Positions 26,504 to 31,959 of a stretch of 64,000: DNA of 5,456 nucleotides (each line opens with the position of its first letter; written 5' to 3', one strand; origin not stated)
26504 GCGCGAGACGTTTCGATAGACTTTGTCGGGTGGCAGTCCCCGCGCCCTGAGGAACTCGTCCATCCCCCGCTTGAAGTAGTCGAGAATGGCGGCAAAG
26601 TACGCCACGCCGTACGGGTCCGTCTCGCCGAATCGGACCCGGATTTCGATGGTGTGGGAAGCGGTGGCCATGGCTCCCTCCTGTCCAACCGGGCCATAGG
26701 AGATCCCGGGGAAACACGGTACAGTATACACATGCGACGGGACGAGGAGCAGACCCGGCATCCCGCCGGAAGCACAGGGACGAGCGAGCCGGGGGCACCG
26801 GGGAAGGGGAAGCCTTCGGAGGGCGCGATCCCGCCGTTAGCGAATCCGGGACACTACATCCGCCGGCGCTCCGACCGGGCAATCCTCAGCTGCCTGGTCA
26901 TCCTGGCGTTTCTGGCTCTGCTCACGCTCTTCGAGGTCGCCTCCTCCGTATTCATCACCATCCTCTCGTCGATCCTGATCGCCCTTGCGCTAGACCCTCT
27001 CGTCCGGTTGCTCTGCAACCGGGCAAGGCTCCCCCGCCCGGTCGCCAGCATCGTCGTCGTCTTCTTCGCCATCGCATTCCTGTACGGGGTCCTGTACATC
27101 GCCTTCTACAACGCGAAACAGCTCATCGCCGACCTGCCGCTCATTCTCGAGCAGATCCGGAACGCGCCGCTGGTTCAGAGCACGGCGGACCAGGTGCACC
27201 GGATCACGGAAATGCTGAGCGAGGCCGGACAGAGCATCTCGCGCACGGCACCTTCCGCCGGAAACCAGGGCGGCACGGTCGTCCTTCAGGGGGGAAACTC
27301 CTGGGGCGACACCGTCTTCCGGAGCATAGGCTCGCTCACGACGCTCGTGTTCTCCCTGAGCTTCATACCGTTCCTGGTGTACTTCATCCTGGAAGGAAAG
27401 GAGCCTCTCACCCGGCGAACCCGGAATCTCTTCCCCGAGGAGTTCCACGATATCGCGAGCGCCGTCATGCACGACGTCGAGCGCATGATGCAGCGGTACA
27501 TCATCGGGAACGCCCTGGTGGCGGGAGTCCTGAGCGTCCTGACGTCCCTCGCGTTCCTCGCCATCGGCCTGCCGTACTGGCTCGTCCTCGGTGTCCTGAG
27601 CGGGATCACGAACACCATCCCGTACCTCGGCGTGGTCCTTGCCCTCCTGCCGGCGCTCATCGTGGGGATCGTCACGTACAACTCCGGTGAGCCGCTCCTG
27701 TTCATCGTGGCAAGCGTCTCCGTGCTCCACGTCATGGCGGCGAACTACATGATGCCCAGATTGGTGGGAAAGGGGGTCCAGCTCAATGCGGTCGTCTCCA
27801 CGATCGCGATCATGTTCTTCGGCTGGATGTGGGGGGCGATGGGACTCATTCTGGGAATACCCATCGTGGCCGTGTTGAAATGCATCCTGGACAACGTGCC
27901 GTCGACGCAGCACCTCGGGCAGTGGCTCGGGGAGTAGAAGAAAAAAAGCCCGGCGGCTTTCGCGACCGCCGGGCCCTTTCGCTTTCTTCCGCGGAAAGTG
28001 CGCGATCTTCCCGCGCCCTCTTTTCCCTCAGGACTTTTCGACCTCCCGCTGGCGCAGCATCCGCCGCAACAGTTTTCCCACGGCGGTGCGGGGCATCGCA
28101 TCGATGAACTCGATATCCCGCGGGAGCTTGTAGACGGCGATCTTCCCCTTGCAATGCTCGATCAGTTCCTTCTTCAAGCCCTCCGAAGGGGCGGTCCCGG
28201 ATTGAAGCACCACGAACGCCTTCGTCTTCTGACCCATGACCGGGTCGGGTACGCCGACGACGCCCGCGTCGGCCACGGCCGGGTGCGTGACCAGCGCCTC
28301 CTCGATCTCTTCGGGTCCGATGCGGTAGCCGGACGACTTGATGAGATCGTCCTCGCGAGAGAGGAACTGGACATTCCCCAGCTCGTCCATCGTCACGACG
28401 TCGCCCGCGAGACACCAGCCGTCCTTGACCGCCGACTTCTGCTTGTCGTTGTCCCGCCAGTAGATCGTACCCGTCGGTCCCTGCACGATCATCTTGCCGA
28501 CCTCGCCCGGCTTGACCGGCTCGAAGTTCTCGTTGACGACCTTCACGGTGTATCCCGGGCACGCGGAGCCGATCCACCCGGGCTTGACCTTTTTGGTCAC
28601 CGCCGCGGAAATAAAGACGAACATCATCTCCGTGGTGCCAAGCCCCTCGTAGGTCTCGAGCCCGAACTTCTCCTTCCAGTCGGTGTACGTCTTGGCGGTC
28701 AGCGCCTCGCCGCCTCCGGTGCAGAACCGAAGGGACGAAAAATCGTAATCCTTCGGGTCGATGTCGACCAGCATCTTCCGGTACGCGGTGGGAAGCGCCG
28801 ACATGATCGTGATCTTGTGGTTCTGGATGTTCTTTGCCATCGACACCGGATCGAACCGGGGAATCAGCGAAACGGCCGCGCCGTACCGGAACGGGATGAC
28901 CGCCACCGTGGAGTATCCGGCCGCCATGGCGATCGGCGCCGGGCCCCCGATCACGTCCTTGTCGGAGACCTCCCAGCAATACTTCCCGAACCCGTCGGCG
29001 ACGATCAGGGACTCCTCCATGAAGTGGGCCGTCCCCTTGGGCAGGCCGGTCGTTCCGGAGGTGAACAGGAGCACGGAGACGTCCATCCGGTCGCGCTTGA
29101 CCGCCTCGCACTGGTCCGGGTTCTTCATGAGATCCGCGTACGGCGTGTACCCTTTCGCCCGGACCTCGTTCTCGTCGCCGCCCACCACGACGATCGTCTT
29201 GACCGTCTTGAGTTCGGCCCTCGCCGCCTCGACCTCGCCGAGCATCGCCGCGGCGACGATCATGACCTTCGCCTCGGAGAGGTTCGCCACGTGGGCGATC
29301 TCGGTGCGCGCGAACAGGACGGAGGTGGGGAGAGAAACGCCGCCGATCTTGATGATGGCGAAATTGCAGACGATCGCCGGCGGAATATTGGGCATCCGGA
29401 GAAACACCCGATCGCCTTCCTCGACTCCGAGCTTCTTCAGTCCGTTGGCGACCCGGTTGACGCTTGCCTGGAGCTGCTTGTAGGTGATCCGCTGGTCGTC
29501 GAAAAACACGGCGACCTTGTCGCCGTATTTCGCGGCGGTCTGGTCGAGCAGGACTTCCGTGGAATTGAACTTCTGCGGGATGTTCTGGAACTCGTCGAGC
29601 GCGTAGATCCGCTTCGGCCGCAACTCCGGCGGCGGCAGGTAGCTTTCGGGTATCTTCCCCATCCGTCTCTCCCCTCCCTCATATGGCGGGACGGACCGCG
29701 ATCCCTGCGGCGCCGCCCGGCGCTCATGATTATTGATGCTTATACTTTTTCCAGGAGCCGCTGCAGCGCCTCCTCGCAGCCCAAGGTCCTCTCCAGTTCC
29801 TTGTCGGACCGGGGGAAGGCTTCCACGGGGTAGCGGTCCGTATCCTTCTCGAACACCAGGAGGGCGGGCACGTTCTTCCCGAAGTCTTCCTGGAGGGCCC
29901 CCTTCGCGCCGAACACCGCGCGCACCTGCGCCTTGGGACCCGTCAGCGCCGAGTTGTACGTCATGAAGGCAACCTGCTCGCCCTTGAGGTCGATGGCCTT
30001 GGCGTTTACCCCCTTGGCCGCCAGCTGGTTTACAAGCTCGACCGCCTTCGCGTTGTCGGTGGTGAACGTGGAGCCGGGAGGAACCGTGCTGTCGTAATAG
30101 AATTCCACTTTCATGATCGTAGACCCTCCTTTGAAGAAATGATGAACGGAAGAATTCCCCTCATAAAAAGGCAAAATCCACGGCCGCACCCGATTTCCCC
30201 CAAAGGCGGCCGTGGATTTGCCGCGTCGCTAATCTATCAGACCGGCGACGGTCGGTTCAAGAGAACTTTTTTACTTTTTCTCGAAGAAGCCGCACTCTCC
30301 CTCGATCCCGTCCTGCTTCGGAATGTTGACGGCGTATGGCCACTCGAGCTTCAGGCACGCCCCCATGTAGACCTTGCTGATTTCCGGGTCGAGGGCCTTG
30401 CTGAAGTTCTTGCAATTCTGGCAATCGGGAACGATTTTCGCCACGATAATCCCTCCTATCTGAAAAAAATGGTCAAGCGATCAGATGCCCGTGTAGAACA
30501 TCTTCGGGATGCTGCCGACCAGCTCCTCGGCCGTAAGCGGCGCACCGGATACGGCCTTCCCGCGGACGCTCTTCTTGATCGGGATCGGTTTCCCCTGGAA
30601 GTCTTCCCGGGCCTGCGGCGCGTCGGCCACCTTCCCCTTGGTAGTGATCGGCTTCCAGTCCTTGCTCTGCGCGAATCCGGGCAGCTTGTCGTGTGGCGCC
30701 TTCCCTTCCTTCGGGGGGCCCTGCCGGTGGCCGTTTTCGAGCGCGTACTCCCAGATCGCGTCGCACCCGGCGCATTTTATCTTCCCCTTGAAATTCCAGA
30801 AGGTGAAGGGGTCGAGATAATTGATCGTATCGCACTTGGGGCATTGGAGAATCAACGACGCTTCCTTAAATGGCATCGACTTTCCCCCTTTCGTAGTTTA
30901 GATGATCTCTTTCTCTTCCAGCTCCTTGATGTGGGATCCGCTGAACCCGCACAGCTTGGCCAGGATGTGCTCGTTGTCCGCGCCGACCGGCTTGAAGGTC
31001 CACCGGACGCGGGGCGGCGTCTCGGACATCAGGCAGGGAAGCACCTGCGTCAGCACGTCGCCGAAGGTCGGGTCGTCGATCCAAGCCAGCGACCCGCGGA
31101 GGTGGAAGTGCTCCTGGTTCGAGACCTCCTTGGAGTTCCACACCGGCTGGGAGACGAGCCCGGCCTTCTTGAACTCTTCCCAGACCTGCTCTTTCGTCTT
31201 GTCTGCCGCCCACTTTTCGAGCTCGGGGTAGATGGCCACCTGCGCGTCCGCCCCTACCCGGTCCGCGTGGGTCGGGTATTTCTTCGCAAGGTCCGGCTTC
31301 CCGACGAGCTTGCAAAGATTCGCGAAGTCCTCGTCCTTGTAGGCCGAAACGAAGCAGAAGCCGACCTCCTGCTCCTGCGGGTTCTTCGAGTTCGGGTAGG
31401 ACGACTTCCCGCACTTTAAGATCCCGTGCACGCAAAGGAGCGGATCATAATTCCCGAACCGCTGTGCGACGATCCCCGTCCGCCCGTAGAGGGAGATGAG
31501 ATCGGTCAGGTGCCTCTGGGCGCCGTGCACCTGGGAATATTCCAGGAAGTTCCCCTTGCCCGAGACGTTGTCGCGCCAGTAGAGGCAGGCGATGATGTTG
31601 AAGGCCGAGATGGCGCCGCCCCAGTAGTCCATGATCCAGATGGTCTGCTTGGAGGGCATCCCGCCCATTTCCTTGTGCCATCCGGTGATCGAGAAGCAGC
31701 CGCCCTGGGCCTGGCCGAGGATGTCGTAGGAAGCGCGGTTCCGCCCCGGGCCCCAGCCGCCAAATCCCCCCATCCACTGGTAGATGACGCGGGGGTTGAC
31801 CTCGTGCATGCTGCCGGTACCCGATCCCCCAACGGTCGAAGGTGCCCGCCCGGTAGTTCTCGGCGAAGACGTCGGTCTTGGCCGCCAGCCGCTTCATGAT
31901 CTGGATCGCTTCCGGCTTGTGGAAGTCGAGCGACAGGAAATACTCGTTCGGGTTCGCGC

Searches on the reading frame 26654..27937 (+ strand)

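Call 28: search_protein_families(library=pfam, proteins=[window:26654-27937:+], max_evalue=0.00001)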
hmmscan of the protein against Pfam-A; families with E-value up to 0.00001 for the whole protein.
window:26654-27937:+ (427 aa): 1 family
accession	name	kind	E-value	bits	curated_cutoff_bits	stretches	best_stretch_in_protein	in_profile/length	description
PF01594.21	AI-2E_transport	-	1.4e-49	169.5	34.3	1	82-415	4-326/327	AI-2E family transporter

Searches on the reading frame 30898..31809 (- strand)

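Call 28: search_protein_families(library=pfam, proteins=[window:30898-31809:-], max_evalue=0.00001)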
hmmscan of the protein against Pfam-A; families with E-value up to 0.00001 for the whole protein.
window:30898-31809:- (303 aa): 1 family
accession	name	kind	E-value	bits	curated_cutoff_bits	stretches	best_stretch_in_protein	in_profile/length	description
PF02515.22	CoA_transf_3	-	3.6e-42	145.2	23.3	1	1-279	107-366/366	CoA-transferase family III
